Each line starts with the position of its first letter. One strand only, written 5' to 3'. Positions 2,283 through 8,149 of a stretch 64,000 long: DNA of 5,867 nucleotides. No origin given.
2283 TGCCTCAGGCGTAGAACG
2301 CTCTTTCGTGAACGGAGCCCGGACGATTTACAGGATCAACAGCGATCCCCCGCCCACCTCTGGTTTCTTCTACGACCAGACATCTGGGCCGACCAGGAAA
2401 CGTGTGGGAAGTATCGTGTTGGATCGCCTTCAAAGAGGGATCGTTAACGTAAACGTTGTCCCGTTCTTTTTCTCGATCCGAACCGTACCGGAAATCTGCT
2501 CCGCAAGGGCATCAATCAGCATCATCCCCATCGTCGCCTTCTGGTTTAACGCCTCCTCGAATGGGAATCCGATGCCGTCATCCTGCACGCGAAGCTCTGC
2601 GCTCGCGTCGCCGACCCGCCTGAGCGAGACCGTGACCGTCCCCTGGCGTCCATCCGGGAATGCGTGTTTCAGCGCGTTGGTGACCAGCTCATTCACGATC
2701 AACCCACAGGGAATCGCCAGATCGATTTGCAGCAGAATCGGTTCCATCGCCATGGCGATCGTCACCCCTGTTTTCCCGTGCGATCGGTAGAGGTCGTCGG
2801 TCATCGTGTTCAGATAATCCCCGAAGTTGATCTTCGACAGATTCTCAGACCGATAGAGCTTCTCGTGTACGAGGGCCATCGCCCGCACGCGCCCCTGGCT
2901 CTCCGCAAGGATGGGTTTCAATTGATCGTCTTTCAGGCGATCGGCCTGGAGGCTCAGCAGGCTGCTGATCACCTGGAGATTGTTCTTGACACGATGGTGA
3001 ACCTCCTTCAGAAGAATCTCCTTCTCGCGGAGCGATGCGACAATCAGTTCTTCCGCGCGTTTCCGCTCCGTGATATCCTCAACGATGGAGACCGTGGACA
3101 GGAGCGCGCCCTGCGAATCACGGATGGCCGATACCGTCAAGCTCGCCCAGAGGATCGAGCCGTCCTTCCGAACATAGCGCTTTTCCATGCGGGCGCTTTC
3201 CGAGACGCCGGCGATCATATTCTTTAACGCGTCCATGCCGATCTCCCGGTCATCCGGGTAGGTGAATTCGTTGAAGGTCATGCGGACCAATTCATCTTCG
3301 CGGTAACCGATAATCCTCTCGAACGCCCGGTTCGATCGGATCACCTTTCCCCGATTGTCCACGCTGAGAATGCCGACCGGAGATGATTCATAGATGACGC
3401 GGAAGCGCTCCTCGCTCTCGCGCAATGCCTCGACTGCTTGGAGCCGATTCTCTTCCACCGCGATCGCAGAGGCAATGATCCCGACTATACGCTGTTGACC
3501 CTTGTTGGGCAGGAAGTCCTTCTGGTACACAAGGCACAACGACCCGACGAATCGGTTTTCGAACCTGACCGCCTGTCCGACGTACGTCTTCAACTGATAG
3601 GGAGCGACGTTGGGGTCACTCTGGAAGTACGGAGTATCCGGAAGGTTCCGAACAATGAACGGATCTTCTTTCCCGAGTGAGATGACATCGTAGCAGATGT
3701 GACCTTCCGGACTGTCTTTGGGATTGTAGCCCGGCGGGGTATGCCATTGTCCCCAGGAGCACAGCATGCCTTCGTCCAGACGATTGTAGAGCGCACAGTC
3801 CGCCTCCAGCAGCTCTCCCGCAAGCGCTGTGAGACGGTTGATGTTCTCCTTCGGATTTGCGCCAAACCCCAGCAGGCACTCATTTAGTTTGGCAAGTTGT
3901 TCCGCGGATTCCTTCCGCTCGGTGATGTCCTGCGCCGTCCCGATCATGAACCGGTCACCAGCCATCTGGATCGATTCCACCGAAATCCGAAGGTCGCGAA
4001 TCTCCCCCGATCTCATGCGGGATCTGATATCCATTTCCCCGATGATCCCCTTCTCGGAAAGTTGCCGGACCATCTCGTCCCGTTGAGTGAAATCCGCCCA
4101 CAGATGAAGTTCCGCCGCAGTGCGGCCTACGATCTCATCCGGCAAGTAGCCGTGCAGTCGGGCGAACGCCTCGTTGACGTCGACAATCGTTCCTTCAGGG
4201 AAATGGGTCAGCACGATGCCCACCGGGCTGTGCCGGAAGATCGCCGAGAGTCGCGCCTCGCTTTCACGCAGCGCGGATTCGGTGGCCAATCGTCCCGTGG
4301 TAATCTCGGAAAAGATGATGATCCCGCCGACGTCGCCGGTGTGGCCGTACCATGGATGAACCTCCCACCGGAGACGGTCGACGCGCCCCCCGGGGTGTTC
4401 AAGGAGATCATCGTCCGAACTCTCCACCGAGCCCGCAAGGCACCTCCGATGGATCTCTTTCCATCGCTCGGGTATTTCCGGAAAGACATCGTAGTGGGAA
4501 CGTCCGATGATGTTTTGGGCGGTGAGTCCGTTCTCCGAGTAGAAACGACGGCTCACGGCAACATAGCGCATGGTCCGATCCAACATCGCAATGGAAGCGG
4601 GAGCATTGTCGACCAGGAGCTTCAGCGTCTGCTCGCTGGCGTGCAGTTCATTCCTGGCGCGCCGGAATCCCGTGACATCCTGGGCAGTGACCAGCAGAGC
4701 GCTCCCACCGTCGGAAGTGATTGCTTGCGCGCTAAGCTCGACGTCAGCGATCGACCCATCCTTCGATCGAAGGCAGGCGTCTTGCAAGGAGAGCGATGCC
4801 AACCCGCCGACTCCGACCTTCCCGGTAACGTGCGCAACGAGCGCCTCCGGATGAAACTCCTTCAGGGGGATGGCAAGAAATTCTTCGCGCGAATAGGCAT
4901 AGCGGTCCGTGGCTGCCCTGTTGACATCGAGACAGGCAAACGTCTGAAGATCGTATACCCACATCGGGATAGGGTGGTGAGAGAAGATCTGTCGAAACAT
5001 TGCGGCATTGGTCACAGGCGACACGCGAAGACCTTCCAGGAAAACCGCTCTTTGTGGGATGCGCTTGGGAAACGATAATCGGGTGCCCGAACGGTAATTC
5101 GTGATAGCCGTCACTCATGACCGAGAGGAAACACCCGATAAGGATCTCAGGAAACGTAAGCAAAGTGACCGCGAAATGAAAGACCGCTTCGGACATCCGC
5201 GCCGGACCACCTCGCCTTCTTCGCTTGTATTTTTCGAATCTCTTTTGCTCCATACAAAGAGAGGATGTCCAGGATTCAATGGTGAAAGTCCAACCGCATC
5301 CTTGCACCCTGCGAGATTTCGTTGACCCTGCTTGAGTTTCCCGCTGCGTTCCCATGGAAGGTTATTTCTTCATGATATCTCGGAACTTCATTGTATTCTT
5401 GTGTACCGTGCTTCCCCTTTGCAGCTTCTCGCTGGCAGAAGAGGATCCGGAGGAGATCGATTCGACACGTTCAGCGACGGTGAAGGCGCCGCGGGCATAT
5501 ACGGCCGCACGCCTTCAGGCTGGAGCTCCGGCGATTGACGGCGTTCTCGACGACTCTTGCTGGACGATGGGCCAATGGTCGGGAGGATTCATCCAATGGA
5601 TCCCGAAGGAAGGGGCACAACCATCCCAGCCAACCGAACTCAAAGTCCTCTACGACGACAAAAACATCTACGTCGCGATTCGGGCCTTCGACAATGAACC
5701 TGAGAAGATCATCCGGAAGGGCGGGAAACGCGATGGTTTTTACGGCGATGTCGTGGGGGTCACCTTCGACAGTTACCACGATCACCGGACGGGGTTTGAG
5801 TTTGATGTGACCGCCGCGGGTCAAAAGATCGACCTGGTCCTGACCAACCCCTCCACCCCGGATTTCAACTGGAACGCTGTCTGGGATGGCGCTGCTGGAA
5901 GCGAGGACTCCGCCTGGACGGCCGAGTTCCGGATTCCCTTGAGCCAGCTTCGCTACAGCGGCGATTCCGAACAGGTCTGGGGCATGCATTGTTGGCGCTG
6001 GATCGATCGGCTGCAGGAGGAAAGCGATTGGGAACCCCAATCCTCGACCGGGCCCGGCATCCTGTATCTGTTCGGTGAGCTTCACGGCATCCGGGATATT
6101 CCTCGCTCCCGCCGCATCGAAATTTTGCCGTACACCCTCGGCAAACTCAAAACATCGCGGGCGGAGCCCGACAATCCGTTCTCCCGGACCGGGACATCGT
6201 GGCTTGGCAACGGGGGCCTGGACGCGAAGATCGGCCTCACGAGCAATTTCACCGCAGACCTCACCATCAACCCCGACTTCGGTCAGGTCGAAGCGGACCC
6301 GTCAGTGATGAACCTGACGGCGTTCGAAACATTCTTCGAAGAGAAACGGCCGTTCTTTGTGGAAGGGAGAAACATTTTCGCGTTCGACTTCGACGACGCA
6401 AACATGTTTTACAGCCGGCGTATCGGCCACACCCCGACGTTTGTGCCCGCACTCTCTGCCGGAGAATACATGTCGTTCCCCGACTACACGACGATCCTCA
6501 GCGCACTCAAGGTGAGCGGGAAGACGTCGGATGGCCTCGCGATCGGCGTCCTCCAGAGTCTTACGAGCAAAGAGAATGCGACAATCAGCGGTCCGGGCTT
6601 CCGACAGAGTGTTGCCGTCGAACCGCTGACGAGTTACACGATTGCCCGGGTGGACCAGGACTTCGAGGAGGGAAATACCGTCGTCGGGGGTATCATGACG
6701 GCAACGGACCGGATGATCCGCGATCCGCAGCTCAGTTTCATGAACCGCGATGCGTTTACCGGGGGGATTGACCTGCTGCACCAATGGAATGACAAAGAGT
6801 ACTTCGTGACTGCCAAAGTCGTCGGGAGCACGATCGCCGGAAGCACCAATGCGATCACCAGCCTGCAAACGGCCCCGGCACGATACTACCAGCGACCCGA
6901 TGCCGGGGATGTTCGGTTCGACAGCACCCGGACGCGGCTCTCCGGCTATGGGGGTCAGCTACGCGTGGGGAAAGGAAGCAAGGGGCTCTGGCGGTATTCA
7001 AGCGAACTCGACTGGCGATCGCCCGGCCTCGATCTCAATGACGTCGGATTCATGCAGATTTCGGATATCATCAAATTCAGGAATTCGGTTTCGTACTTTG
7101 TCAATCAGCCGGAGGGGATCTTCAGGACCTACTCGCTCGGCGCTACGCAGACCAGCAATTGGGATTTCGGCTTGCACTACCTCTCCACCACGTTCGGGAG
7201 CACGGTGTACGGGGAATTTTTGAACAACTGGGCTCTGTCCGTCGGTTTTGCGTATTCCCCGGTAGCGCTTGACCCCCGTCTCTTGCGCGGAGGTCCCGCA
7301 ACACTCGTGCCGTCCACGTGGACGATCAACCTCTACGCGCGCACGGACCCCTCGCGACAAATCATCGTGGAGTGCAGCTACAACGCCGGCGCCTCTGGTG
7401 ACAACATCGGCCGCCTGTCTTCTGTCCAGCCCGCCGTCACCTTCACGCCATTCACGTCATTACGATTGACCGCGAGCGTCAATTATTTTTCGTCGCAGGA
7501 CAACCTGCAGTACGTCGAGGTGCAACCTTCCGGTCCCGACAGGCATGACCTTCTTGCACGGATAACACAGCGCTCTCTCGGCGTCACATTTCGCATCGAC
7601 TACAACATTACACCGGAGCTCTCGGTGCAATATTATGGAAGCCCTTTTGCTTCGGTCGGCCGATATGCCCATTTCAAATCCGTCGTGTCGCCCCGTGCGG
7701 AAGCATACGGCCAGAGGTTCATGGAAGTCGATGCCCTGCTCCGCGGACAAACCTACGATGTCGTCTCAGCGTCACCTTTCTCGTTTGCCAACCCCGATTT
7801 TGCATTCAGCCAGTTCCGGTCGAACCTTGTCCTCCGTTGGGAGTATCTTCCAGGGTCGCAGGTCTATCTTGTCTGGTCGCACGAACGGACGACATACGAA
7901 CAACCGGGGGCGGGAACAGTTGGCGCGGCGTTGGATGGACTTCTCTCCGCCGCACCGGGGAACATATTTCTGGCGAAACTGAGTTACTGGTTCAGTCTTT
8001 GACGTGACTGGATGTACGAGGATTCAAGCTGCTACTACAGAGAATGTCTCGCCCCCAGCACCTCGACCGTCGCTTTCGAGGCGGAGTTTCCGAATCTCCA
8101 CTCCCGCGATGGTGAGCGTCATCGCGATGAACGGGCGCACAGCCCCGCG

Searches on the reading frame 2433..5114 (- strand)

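Call 86: search_protein_families(library=pfam, proteins=[window:2433-5114:-], max_evalue=0.00001)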
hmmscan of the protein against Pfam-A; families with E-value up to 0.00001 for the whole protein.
window:2433-5114:- (894 aa): 9 families
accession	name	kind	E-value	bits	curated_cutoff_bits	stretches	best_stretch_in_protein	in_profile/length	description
PF08448.16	PAS_4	-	6.8e-39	132.9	23.1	3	576-686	2-110/110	PAS fold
PF00989.32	PAS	-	1.6e-36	125.2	22.6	2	569-681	1-113/113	PAS fold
PF13426.13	PAS_9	-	1.4e-33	115.7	27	2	579-683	1-103/103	PAS domain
PF07568.18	HisKA_2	-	3.9e-30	104.2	22.3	1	704-778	1-75/76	Histidine kinase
PF13188.13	PAS_8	-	2.7e-27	94.1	21.8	2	287-344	1-56/65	PAS domain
PF08447.18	PAS_3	-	1.2e-21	77.2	25.6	1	592-677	2-88/89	PAS fold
PF02518.31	HATPase_c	-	3.4e-13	50.4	26.4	1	805-894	8-109/111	Histidine kinase-, DNA gyrase B-, and HSP90-like ATPase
PF13581.12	HATPase_c_2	-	4.9e-09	36.7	27.4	1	795-891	24-126/127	Histidine kinase-like ATPase domain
PF07536.20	HWE_HK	-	1.3e-06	29.5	22.8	1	704-758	1-53/83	HWE histidine kinase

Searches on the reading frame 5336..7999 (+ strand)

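Call 86: search_protein_families(library=pfam, proteins=[window:5336-7999:+], max_evalue=0.00001)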
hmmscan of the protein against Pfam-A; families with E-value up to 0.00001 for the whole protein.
window:5336-7999:+ (888 aa): 1 family
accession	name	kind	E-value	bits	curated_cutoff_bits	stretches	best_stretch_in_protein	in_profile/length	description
PF19313.5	DUF5916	-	1.8e-69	235.4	22.6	1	260-885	4-562/572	Domain of unknown function (DUF5916)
